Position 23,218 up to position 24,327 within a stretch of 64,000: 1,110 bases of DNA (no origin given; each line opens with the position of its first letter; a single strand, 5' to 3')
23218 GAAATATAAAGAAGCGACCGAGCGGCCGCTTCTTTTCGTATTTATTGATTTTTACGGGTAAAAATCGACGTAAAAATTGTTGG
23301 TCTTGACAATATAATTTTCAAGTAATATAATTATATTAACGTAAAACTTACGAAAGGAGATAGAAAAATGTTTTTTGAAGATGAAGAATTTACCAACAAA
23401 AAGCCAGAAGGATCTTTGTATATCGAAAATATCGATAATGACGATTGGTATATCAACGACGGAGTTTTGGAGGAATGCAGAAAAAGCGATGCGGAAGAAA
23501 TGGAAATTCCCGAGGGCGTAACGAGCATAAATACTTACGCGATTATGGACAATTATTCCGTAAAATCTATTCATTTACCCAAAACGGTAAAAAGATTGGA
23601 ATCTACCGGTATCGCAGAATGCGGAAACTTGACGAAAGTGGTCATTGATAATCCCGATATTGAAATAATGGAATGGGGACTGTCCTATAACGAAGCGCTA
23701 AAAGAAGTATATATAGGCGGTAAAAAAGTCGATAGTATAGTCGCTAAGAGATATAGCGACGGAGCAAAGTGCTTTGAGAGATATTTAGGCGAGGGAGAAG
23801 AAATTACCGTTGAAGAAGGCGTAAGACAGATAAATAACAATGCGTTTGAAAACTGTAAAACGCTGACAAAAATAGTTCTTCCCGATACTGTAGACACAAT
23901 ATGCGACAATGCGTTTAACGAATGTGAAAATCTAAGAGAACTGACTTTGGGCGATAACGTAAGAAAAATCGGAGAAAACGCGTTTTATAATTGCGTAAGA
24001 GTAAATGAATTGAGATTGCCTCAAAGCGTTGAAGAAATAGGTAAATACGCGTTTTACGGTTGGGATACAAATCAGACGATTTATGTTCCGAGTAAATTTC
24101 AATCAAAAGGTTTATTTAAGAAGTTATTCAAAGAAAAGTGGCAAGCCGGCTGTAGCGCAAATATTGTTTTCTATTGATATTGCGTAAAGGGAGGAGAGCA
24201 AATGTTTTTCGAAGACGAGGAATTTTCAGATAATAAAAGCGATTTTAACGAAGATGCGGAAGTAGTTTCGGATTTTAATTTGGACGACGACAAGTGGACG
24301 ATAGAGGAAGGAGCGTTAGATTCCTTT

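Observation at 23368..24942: Tandem signal-less BspA-type LRR paralogues inserted into the conserved pnp / ylxY / mlpA block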

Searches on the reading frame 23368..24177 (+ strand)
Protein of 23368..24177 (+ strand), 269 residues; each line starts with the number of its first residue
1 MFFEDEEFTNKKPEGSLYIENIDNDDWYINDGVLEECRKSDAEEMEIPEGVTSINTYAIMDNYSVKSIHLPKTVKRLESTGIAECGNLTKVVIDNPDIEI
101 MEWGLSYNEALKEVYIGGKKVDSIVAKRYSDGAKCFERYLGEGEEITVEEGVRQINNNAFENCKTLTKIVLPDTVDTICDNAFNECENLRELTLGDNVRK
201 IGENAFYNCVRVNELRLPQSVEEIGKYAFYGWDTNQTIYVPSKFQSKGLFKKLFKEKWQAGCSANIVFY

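Call 3: search_protein_families(library=pfam, proteins=[window:23368-24177:+], max_evalue=0.01)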
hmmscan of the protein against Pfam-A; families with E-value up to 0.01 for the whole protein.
window:23368-24177:+ (269 aa): 2 families
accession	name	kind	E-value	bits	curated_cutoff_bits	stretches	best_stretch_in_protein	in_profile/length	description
PF13306.12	LRR_5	-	1.5e-38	132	27.7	2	134-245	6-113/127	BspA type Leucine rich repeat region (6 copies)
PF13855.12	LRR_8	-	9e-05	22.6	27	1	176-217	14-56/61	Leucine rich repeat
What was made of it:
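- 23368..24177 (+): LRR-A, 269 aa. It has a disordered acidic tail (residues 1-14, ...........), a beta-hairpin N-cap, 3 LRR_5 repeats, a family-specific central insert (VYIGG...CFERYLG), 4 more repeats and a basic C-cap (................). pI 4.63. Pfam LRR_5 132 bits (call 3).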

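Call 5: find_homologous_proteins(query=window:23368-24174:+)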
Query window:23368-24174:+ (269 aa): 113 proteins with E <= 0.001 among 418 candidates.
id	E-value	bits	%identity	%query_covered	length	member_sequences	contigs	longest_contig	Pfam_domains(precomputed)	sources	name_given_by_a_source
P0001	6.4e-178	608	99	100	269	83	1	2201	PF13306.13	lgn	-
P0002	4.1e-175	598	98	100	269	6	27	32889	PF13306.13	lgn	-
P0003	2.0e-121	422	98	71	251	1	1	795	PF13306.13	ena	-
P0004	2.0e-80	288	76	66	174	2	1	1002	PF13306.13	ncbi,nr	ncbi:MAG: leucine-rich repeat domain-containing protein, partial [Clostridia bacterium]|nr:leucine-r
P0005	2.0e-59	219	44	100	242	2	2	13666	PF13306.13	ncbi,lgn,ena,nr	ncbi:MAG: leucine-rich repeat domain-containing protein [Clostridia bacterium]|nr:leucine-rich repea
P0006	3.2e-59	218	43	100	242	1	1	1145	PF13306.13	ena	-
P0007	1.9e-58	216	43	100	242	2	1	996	PF13306.13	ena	-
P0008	4.3e-57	211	42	100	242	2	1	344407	PF13306.13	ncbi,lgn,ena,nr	ncbi:MAG: leucine-rich repeat protein [Clostridiales bacterium]|nr:leucine-rich repeat protein [Clos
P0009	1.4e-56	210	41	100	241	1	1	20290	PF13306.13,PF13855.13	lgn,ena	-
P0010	6.5e-54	201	43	100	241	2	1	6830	PF13306.13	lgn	-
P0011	3.0e-52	196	42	93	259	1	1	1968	PF13306.13,PF13855.13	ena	-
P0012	8.7e-47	178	29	71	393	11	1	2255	PF13306.13,PF12799.14,PF13855.13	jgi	jgi:hypothetical protein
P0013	1.0e-45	174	32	39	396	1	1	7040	PF13306.13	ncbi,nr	ncbi:MAG: leucine-rich repeat domain-containing protein, partial [Lachnospiraceae bacterium]|nr:leuc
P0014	9.9e-44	168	44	32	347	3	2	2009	PF13306.13,PF13855.13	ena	-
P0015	4.2e-40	156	29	75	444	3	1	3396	PF13306.13,PF13855.13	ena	-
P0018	8.1e-37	145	38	93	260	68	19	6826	PF13306.13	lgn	-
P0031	2.6e-29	120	29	79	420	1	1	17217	PF13306.13,PF13676.12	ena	-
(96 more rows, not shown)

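Call 7: find_encoding_contigs(protein=P0008, flank=8000, max_places=3)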
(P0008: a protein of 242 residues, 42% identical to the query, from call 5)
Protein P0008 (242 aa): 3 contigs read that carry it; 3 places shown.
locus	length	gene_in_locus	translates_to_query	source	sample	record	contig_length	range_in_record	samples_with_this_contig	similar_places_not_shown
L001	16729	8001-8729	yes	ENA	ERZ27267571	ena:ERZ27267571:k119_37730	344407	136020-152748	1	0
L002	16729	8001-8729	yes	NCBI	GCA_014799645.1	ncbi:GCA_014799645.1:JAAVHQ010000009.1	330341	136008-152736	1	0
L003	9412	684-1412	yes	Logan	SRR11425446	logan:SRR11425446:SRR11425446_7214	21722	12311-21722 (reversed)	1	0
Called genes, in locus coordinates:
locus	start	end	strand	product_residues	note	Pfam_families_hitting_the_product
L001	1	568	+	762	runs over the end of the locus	PF01368:DHH, PF02272:DHHA1, PF17768:RecJ_OB (weak)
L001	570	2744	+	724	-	PF01966:HD, PF13328:HD_4, PF04607:RelA_SpoT, PF02824:TGS, PF19296:RelA_AH, PF28438:RelA_RIS, PF13291:ACT_4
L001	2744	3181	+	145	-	PF02580:Tyr_Deacylase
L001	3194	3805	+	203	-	PF23023:Anti-Pycsar_Apyc1 (faint), PF00753:Lactamase_B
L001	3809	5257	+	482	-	PF04055:Radical_SAM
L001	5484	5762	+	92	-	PF00312:Ribosomal_S15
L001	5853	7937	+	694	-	PF01138:RNase_PH, PF03725:RNase_PH_C, PF03726:PNPase, PF01138:RNase_PH, PF00013:KH_1, PF00575:S1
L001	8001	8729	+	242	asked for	PF13306:LRR_5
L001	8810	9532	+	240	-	PF01522:Polysacc_deac_1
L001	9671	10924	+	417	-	PF00675:Peptidase_M16, PF05193:Peptidase_M16_C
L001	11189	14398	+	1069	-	PF17854:FtsK_alpha, PF01580:FtsK_SpoIIIE, PF09397:FtsK_gamma (weak)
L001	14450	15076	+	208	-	PF01066:CDP-OH_P_transf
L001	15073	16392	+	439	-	PF00919:UPF0004, PF04055:Radical_SAM, PF18693:TRAM_2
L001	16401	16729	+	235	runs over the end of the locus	PF02464:CinA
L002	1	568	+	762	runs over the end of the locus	PF01368:DHH, PF02272:DHHA1, PF17768:RecJ_OB (weak)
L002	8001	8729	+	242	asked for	PF13306:LRR_5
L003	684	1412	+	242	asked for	PF13306:LRR_5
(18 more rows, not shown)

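Call 8: find_encoding_contigs(protein=P0005, flank=8000, max_places=3)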
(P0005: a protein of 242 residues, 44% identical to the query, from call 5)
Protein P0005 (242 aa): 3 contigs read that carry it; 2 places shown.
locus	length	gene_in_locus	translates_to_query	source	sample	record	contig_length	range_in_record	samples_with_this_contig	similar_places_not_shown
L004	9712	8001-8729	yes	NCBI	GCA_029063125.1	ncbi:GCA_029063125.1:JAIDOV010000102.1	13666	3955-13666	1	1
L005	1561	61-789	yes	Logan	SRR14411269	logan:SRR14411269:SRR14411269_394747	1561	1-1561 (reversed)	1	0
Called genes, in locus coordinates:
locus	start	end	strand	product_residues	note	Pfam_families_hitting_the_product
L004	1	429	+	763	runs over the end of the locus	PF01368:DHH, PF02272:DHHA1, PF17768:RecJ_OB (weak)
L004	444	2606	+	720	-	PF13328:HD_4, PF01966:HD, PF04607:RelA_SpoT, PF02824:TGS, PF19296:RelA_AH, PF28438:RelA_RIS, PF13291:ACT_4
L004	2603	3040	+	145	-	PF02580:Tyr_Deacylase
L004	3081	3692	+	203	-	PF23023:Anti-Pycsar_Apyc1 (faint), PF00753:Lactamase_B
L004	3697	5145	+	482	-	PF04055:Radical_SAM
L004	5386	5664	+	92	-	PF00312:Ribosomal_S15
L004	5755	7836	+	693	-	PF01138:RNase_PH, PF03725:RNase_PH_C, PF03726:PNPase, PF01138:RNase_PH, PF00013:KH_1, PF00575:S1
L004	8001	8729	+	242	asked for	PF13306:LRR_5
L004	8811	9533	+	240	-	PF01522:Polysacc_deac_1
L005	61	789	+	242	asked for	PF13306:LRR_5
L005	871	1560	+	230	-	?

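Call 9: find_encoding_contigs(protein=P0009, flank=6000, max_places=2)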
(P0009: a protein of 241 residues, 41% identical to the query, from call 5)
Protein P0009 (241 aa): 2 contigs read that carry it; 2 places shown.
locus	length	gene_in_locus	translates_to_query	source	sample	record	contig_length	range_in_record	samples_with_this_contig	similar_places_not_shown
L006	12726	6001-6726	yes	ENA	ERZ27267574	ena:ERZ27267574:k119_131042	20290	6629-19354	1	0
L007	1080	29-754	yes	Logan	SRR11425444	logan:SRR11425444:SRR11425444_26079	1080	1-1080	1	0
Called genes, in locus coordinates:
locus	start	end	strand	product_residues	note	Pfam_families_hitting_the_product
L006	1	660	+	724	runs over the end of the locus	PF01966:HD, PF13328:HD_4, PF04607:RelA_SpoT, PF02824:TGS, PF19296:RelA_AH, PF28438:RelA_RIS, PF13291:ACT_4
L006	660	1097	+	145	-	PF02580:Tyr_Deacylase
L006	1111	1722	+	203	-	PF23023:Anti-Pycsar_Apyc1 (faint), PF00753:Lactamase_B, PF12706:Lactamase_B_2 (weak)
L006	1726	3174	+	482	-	PF04055:Radical_SAM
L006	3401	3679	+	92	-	PF00312:Ribosomal_S15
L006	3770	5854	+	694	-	PF01138:RNase_PH, PF03725:RNase_PH_C, PF03726:PNPase, PF01138:RNase_PH, PF00013:KH_1, PF00575:S1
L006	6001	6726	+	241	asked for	PF13306:LRR_5, PF13855:LRR_8 (faint), PF13306:LRR_5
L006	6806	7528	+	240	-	PF01522:Polysacc_deac_1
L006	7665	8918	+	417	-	PF00675:Peptidase_M16, PF05193:Peptidase_M16_C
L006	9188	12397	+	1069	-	PF17854:FtsK_alpha, PF01580:FtsK_SpoIIIE, PF09397:FtsK_gamma (weak)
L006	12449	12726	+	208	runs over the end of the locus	PF01066:CDP-OH_P_transf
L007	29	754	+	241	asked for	PF13306:LRR_5, PF13855:LRR_8 (faint), PF13306:LRR_5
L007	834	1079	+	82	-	?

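Call 10: find_encoding_contigs(protein=P0018, flank=6000, max_places=3)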
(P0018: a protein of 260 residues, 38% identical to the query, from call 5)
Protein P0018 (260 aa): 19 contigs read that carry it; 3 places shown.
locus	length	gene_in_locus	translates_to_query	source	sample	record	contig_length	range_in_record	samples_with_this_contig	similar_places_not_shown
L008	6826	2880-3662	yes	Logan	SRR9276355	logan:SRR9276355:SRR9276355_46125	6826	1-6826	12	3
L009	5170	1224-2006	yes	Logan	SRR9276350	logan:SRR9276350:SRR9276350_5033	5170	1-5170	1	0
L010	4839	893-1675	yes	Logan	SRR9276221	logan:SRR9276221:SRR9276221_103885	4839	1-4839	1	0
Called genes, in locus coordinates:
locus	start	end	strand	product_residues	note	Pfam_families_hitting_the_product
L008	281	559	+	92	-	PF00312:Ribosomal_S15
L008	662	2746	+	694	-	PF01138:RNase_PH, PF03725:RNase_PH_C, PF03726:PNPase, PF01138:RNase_PH, PF00013:KH_1, PF00575:S1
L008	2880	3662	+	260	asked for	PF13306:LRR_5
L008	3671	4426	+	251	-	PF13306:LRR_5 (weak), PF13855:LRR_8 (faint), PF13306:LRR_5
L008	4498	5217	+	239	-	PF01522:Polysacc_deac_1, PF10096:DUF2334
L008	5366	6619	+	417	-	PF00675:Peptidase_M16, PF05193:Peptidase_M16_C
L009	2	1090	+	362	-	?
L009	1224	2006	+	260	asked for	PF13306:LRR_5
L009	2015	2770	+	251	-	PF13306:LRR_5 (weak), PF13855:LRR_8 (faint), PF13306:LRR_5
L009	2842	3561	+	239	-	PF01522:Polysacc_deac_1, PF10096:DUF2334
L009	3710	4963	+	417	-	PF00675:Peptidase_M16, PF05193:Peptidase_M16_C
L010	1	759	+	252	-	?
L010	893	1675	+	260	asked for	PF13306:LRR_5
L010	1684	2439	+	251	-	PF13306:LRR_5 (weak), PF13855:LRR_8 (faint), PF13306:LRR_5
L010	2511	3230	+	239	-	PF01522:Polysacc_deac_1, PF10096:DUF2334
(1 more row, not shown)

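Call 11: find_encoding_contigs(protein=P0002, flank=6000, max_places=3)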
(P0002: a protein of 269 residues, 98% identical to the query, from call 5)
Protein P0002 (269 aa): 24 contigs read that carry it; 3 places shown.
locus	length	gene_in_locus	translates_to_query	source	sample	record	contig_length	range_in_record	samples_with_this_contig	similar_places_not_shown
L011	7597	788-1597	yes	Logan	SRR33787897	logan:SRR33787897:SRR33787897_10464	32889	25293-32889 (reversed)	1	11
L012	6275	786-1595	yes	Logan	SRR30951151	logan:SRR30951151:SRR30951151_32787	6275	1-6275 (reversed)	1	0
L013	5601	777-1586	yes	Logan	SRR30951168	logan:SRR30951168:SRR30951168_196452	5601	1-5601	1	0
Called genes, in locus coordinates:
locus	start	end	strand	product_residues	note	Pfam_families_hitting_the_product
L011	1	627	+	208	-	?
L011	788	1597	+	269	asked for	PF13306:LRR_5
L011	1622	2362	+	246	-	PF13306:LRR_5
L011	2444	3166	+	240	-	PF01522:Polysacc_deac_1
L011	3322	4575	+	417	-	PF00675:Peptidase_M16, PF05193:Peptidase_M16_C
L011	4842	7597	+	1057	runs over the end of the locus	PF17854:FtsK_alpha, PF01580:FtsK_SpoIIIE, PF09397:FtsK_gamma (weak)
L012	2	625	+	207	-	?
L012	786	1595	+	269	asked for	PF13306:LRR_5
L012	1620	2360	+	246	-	PF13306:LRR_5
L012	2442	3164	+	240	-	PF01522:Polysacc_deac_1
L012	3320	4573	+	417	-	PF00675:Peptidase_M16, PF05193:Peptidase_M16_C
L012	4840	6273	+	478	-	?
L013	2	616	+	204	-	?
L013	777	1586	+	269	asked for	PF13306:LRR_5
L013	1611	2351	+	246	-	PF13306:LRR_5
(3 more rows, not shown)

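Call 27: search_solved_structures(query=window:23368-24174:+, max_evalue=0.01, show_alignments=1)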
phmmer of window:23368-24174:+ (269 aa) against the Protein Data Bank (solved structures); distinct sequences matched with E-value up to 0.01: 11.
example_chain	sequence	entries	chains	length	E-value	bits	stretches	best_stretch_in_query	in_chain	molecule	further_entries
4fs7_A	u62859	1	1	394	6.9e-44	153.3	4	144-248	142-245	Uncharacterized protein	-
4gt6_A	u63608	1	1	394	1.5e-35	125.9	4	144-231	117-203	Cell surface protein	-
4h09_A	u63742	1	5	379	1.2e-26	96.7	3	160-237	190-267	Hypothetical leucine rich repeat protein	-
6mlx_A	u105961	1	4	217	2.1e-18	69.8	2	136-232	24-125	Leucine-rich repeat protein TpLRR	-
4fdw_A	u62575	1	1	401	5.3e-17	65.2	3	145-247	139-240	leucine rich hypothetical protein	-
4cp6_A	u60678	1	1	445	7.1e-16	61.5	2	175-231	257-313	CHOLINE BINDING PROTEIN PCPA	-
4fd0_A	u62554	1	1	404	1e-13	54.4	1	145-249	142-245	Leucine rich hypothetical protein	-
4oju_A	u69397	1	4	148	1.4e-07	34.2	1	149-239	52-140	hypothetical leucine rich repeat protein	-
3sb4_A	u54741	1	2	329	1.9e-06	30.5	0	174-236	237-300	Hypothetical leucine rich repeat protein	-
9oib_A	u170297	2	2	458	6.5e-05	25.5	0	152-213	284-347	Leucine-rich repeat-containing protein 15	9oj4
3zyn_A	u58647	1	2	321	0.004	19.7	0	155-217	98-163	LEUCINE-RICH REPEAT-CONTAINING PROTEIN 4B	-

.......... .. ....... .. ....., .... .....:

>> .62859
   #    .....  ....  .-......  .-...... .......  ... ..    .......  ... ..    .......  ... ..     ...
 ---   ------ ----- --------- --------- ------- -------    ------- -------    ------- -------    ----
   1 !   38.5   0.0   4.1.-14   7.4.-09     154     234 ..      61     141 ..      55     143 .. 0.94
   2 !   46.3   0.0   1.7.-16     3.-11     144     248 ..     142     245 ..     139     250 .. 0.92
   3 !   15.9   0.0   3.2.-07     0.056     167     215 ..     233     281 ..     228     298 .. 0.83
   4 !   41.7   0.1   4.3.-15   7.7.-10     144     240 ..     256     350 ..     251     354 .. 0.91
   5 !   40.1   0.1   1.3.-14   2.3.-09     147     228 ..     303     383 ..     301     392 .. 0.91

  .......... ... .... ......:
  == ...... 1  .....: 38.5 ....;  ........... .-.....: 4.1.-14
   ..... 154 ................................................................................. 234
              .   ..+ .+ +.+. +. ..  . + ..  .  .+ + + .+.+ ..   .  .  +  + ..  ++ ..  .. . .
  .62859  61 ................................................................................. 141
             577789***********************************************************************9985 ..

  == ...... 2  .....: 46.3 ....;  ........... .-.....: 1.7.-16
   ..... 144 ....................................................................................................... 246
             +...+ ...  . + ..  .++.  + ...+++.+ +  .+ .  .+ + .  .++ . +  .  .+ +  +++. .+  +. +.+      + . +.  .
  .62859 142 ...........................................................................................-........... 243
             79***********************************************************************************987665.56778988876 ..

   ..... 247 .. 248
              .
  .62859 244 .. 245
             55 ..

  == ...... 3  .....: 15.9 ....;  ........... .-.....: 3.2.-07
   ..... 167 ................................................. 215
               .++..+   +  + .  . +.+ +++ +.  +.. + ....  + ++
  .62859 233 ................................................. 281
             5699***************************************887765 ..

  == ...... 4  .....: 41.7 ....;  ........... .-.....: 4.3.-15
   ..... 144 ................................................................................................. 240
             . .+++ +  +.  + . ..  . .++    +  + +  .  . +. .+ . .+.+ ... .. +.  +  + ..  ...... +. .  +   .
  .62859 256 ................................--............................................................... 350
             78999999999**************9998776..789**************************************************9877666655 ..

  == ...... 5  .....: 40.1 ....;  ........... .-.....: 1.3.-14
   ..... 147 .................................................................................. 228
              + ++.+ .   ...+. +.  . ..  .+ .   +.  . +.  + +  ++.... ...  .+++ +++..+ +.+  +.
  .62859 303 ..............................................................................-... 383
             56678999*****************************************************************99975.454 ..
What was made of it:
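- Closest known: Pfam LRR_5. Same: Sequence matches to the PDB entries run from E 7e-44 to 1e-13 (call 27).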

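Call 28: search_protein_families(library=padloc, proteins=[window:23368-24174:+], max_evalue=0.1)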
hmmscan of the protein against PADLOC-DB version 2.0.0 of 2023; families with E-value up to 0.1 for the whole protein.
window:23368-24174:+ (269 aa): 0 families
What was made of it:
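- On Known anti-phage defence systems (PADLOC-DB): No PADLOC families at E up to 0.1 (call 28).
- No PADLOC match (call 28).
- Tried and rejected: PADLOC gave nothing (call 28).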

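Call 29: search_protein_families(library=phrogs, proteins=[window:23368-24174:+], max_evalue=0.01)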
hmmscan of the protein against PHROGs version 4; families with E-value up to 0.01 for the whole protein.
window:23368-24174:+ (269 aa): 2 families
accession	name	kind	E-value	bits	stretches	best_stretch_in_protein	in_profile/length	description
phrog_35892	-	unknown function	3e-23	82.4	2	145-230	126-210/1181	-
phrog_18805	-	unknown function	5.3e-18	66.1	1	144-238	259-359/457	-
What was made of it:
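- Tried and rejected: PHROGs gave two families of unknown function (call 29).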

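Call 30: search_protein_families(library=ncbifam, proteins=[window:23368-24174:+], max_evalue=0.001)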
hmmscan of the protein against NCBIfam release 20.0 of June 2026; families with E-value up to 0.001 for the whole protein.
window:23368-24174:+ (269 aa): 2 families
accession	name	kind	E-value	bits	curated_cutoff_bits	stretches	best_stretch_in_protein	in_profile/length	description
NF047961.1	adhesin_HupY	equivalog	2e-18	65.9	1250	1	144-231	189-275/978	leucine-rich repeat adhesin HupY/LrrG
NF045861.1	glide_Gli349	exception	4.8e-10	36.7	1750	1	155-229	2668-2741/3169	gliding machinery surface structure protein Gli349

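Call 34: predict_structure(alignment_id=A3)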
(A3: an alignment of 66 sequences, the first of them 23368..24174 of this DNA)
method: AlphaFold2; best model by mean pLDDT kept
length: 269 residues; sequences in the alignment: 66
mean_pLDDT: 92.1   pTM: 0.85
mean pLDDT of the five models: 92.1, 91.9, 91.7, 91.2, 90.4
residues with pLDDT >= 90: 233; 70-90: 11; 50-70: 11; < 50: 14
segments of 3 or more residues with pLDDT < 50: 1-14
pLDDT, mean of each block of 10 residues (from residue 1): 44 57 93 95 95 97 97 98 97 98 94 98 97 97 96 97 97 98 98 98 98 98 97 98 82 76 97
secondary structure, 60 per line:
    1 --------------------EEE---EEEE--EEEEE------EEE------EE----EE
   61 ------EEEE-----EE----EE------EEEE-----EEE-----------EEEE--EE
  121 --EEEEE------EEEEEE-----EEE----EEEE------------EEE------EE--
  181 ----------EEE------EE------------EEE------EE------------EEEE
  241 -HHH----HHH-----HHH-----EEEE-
elements in order: E21-23 E27-30 E33-37 E44-46 E67-70 E90-93 E99-101 E113-116 E123-127 E134-139 E145-147 E152-155 E168-170 E191-193 E214-216 E237-240 E265-268
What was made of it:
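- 23368..24177 (+): AlphaFold pLDDT 92.1, pTM 0.85, residues 1-14 below 50 (call 34).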
